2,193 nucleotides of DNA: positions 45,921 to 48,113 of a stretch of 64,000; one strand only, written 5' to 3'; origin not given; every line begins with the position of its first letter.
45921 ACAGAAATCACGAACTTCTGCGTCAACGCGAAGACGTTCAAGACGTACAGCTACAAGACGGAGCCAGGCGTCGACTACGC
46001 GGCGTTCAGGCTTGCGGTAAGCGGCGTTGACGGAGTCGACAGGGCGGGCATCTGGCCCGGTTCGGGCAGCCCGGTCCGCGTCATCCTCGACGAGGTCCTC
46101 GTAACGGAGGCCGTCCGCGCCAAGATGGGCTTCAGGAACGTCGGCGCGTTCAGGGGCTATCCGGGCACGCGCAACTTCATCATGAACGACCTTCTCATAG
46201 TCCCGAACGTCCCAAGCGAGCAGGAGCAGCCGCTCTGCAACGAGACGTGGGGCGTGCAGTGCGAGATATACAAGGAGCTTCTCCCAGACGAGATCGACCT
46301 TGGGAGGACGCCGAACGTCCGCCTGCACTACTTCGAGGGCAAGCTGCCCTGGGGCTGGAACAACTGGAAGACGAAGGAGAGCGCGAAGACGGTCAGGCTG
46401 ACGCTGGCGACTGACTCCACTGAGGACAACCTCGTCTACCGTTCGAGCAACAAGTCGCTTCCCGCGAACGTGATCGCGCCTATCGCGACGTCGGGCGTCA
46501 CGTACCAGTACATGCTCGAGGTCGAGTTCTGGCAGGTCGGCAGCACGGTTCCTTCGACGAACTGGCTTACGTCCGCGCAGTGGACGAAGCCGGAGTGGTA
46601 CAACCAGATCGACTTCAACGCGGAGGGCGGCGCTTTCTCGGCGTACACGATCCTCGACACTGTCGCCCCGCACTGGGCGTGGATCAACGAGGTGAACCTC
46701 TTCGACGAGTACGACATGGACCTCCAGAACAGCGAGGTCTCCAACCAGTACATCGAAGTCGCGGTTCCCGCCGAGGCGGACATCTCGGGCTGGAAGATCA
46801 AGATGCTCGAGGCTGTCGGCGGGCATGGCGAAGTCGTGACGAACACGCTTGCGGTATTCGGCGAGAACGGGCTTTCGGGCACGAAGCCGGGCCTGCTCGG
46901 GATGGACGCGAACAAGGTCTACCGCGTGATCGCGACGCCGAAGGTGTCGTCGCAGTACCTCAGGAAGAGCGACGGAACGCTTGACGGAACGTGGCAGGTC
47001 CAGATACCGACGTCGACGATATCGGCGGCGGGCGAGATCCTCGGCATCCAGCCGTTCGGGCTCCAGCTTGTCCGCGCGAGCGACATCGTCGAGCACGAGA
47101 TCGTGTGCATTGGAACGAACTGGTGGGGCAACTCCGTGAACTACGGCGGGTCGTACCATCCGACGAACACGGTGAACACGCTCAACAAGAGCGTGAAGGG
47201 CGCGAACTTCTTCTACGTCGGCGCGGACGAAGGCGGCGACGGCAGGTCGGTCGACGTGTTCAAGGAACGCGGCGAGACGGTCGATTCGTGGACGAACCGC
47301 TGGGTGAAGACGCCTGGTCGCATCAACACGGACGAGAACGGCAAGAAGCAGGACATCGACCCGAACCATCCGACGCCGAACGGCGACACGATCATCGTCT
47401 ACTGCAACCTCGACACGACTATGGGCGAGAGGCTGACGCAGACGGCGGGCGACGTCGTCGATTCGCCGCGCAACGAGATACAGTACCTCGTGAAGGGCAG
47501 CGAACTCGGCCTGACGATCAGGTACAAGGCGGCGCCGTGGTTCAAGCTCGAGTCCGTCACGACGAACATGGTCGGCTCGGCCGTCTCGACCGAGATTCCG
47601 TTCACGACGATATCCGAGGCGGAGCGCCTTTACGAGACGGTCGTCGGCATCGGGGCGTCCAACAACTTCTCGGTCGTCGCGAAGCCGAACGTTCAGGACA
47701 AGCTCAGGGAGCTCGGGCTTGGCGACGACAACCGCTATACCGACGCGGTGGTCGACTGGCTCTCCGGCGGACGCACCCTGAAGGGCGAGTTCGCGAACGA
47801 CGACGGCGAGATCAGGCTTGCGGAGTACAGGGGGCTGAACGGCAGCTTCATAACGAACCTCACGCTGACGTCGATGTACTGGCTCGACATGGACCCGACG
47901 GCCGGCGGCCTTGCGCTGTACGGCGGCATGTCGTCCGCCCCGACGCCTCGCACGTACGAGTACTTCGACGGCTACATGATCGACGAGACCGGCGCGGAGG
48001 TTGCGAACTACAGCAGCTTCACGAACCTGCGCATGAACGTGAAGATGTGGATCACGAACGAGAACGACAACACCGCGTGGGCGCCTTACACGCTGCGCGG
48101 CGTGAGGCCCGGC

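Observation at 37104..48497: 3797-aa exported megaprotein with a triplicated roughly 300-aa glycine-rich module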

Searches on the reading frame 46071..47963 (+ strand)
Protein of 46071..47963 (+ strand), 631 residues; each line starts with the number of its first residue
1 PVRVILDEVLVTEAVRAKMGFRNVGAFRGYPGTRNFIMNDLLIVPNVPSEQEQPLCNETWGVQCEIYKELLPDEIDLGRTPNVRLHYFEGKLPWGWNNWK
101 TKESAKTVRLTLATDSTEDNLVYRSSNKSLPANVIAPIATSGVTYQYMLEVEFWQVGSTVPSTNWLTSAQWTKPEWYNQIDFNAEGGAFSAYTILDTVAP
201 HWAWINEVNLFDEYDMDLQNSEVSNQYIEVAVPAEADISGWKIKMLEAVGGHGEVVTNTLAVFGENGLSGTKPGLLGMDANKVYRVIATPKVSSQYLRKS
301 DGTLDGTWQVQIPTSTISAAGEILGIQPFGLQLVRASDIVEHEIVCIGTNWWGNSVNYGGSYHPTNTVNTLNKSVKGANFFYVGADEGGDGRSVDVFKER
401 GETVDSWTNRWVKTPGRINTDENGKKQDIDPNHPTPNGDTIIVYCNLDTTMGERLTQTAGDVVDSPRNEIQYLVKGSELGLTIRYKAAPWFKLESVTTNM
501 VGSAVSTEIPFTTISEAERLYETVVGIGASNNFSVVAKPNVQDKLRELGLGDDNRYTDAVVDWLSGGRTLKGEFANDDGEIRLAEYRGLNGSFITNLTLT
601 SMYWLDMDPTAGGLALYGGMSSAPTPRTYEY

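Call 29: find_related_loci(query=A3, collection=genome_contigs, flank=10000)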
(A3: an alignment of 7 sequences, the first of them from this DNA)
Query A3 (631 aa) in genome_contigs; peptide patterns used: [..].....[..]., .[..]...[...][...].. (x = any residue, [..] = any of these).
94 stretches matched a pattern; 81 encode a relative of the query (tblastn E <= 1e-3); the best 80 are kept; 79 distinct loci.
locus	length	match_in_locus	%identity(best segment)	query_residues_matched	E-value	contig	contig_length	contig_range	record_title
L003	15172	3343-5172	53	1-630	0e+0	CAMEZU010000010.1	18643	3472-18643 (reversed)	MAG: uncultured Verrucomicrobia bacterium isolate SRR11489758_bin.5_metaWRAP_v1.3_MAG genome assembly, contig: ERZ114667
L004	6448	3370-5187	52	2-625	0e+0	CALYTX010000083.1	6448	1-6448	MAG: uncultured Verrucomicrobia bacterium isolate SRR7188236_bin.58_metaWRAP_v1.3_MAG genome assembly, contig: ERZ928083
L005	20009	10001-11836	50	1-630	0e+0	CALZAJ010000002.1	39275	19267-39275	MAG: uncultured Verrucomicrobia bacterium isolate SRR14474043_bin.8_metaWRAP_v1.3_MAG genome assembly, contig: ERZ942390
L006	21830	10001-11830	49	1-624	0e+0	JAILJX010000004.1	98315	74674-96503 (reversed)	MAG: Kiritimatiellia bacterium isolate RUI187 k141_12156751_flag=0_multi=62.9594_len=98315, whole genome shotgun sequenc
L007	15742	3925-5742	49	1-626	0e+0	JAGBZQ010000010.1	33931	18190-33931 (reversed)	MAG: Kiritimatiellae bacterium isolate RGIG9592 Yak_Colon.Co__c158743, whole genome shotgun sequence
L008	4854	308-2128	49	1-628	0e+0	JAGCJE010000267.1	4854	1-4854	MAG: Kiritimatiellae bacterium isolate RGIG9840 Yak_Rectum-1__c971892, whole genome shotgun sequence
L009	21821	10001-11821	49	1-628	9e-179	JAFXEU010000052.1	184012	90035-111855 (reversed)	MAG: Kiritimatiellae bacterium isolate RGIG6350 Sheep_Rectum-4__c437070, whole genome shotgun sequence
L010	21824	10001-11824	48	1-628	1e-174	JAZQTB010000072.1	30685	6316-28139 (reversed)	MAG: Kiritimatiellia bacterium isolate T1900045194_TC20190190.MAGScoT_cleanbin_000023 SGB_5306_k141_2521102, whole genom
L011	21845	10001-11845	48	1-626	2e-173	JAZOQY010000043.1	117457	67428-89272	MAG: Kiritimatiellia bacterium isolate T1900045564_YK20190258.MAGScoT_cleanbin_000015 SGB_7927_k141_2502013, whole genom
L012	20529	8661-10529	47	1-626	2e-170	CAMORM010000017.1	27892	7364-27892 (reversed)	MAG: uncultured Verrucomicrobia bacterium isolate SRR873601_bin.173_metaWRAP_v1.3_MAG genome assembly, contig: NODE_4105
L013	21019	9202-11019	47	1-626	3e-168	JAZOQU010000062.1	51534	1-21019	MAG: Kiritimatiellia bacterium isolate T1900045565_YK20190259.MAGScoT_cleanbin_000011 SGB_7934_k141_1856350, whole genom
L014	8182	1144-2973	45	1-624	2e-166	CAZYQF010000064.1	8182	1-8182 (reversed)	MAG TPA_asm: uncultured Lentisphaeraceae bacterium isolate binchicken_co101_326 genome assembly, contig: NODE_8464_lengt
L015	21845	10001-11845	45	3-626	2e-164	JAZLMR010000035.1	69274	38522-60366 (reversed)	MAG: Kiritimatiellia bacterium isolate T1900044954_TA20190008.MAGScoT_cleanbin_000116 SGB_3797_k141_1279050, whole genom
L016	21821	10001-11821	45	3-621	2e-161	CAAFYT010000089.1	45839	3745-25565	MAG TPA_asm: Kiritimatiellae bacterium, isolate HGM23416, WGS project CAAFYT010000000 data, contig: SRS475941_2_k119_518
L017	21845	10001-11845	47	1-626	7e-161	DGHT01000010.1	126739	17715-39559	MAG TPA_asm: Verrucomicrobia bacterium UBA3841 UBA3841_contig_53, whole genome shotgun sequence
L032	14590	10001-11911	41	1-628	1e-133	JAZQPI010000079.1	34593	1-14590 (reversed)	MAG: Kiritimatiellia bacterium isolate T1900045239_TH20190009.MAGScoT_cleanbin_000071 SGB_5510_k141_2736768, whole genom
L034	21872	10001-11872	39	1-624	2e-132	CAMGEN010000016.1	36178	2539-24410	MAG: uncultured Verrucomicrobia bacterium isolate SRR11551368_bin.30_metaWRAP_v1.3_MAG genome assembly, contig: ERZ11474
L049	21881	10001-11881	37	2-627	5e-99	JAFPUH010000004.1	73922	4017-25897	MAG: Kiritimatiellae bacterium isolate RGIG1481 Goat_Abomasum-1__c22981, whole genome shotgun sequence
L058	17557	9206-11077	36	2-626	1e-102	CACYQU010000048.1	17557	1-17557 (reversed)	uncultured bacterium isolate RUG12190 genome assembly, contig: RUG12190_asm_48, whole genome shotgun sequence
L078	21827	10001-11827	29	1-625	1e-48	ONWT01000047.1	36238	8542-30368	uncultured Lentisphaerae bacterium isolate RUG712 genome assembly, contig: k87_13686340, whole genome shotgun sequence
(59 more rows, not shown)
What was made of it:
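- Closest known: Giant modular surface proteins of PVC-group and other bacteria. Different: It forms its own family, found mostly in MAGs labelled Kiritimatiellia (call 29).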

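Call 32: find_homologous_proteins(query=A3, max_evalue=1e-10)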
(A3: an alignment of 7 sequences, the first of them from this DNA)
Query A3 (7 sequences) (631 aa, profile of the alignment): 31 proteins with E <= 1e-10 among 8000 candidates.
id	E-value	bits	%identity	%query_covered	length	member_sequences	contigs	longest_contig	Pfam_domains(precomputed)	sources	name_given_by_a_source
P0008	8.2e-238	809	49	99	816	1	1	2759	-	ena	-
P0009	3.6e-229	780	48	100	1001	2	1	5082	-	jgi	jgi:hypothetical protein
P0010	2.5e-225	768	47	96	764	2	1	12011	-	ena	-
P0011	3.7e-223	761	48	99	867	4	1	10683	-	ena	-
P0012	4.7e-223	760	45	98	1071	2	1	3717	-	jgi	jgi:hypothetical protein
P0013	1.1e-222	759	48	97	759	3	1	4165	-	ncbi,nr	ncbi:MAG: hypothetical protein IKD42_02505, partial [Kiritimatiellae bacterium]|nr:hypothetical prot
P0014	2.9e-222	758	48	100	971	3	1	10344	-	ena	-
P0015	5.9e-219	747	43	100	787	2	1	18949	-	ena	-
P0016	1.1e-213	729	47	100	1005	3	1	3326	-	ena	-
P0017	2.7e-210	718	42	98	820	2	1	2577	-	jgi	jgi:hypothetical protein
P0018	7.1e-210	717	44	99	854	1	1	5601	-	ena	-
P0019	8.3e-206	703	44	99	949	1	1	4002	-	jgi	-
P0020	3.9e-197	675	44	98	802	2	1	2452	-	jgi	jgi:hypothetical protein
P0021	5.8e-191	654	41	99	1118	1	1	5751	-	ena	-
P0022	2.6e-184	632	40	100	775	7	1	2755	-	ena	-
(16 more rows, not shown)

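Call 68: search_protein_families(library=pfam, proteins=[L049:1274-4273:+, L058:419-3418:+, L078:1448-4447:+, L032:2186-5185:+, L034:3242-6241:+, L009:3569-6568:+, L015:951-3773:+, L015:3743-6742:+], max_evalue=0.001)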
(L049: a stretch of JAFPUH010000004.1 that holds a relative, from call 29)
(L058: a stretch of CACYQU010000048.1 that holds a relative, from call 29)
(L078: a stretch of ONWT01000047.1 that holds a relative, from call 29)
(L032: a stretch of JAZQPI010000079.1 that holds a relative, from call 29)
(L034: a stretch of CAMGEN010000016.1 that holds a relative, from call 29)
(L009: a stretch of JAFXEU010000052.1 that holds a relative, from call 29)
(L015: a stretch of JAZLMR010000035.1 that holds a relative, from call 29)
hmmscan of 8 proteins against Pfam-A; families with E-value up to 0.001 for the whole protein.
L049:1274-4273:+ (1000 aa): 0 families

L058:419-3418:+ (1000 aa): 3 families
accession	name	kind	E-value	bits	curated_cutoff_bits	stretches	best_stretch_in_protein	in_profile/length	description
PF13385.13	Laminin_G_3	-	5.9e-30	104.8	27.6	2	723-871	12-148/151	Concanavalin A-like lectin/glucanases superfamily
PF10102.14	DUF2341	-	4.1e-09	37.2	23.4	1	129-188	5-64/84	Domain of unknown function (DUF2341)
PF07953.20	Toxin_R_bind_N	-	1.2e-05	25.5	23.8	0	277-324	52-94/191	Clostridium neurotoxin, N-terminal receptor binding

L078:1448-4447:+ (1000 aa): 2 families
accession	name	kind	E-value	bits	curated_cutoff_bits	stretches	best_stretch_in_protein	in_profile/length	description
PF13385.13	Laminin_G_3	-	1.5e-17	64.6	27.6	2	681-820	11-141/151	Concanavalin A-like lectin/glucanases superfamily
PF10102.14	DUF2341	-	6.6e-12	46.2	23.4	1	109-165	5-63/84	Domain of unknown function (DUF2341)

L032:2186-5185:+ (1000 aa): 2 families
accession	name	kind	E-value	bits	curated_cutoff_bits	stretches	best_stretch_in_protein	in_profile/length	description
PF13385.13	Laminin_G_3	-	2.1e-11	44.6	27.6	1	209-347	9-132/151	Concanavalin A-like lectin/glucanases superfamily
PF10102.14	DUF2341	-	8.4e-06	26.6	23.4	0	608-669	2-61/84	Domain of unknown function (DUF2341)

L034:3242-6241:+ (1000 aa): 2 families
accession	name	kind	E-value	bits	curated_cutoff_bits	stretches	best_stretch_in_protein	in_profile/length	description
PF13385.13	Laminin_G_3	-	9.9e-12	45.7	27.6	1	347-511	16-150/151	Concanavalin A-like lectin/glucanases superfamily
PF10102.14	DUF2341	-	6.9e-08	33.3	23.4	1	615-663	2-53/84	Domain of unknown function (DUF2341)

L009:3569-6568:+ (1000 aa): 2 families
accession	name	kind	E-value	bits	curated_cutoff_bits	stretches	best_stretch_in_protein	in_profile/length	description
PF13385.13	Laminin_G_3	-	9.6e-09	36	27.6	1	430-572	16-145/151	Concanavalin A-like lectin/glucanases superfamily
PF10102.14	DUF2341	-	1.5e-07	32.2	23.4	1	287-366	1-74/84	Domain of unknown function (DUF2341)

L015:951-3773:+ (941 aa): 1 family
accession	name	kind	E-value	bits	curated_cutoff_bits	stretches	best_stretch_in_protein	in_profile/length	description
PF09479.16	Flg_new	-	5.1e-07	30.2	27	0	704-734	14-44/65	Listeria-Bacteroides repeat domain (List_Bact_rpt)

L015:3743-6742:+ (1000 aa): 1 family
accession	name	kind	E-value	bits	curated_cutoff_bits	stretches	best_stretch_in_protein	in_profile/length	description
PF10102.14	DUF2341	-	2.1e-08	34.9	23.4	1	326-413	2-81/84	Domain of unknown function (DUF2341)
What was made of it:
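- Of six members without Gly modules scanned, five carry LamG_3/DUF2341 in their first 1000 residues; the sixth has no Pfam match there (call 68).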

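Call 92: find_related_loci(query=A3, collection=viral_contigs, flank=10000)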
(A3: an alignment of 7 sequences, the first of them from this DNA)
Query A3 (631 aa) in viral_contigs; peptide patterns used: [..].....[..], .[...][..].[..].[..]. (x = any residue, [..] = any of these).
69 stretches matched a pattern, but none encodes a relative of the query by tblastn (E <= 1e-3).
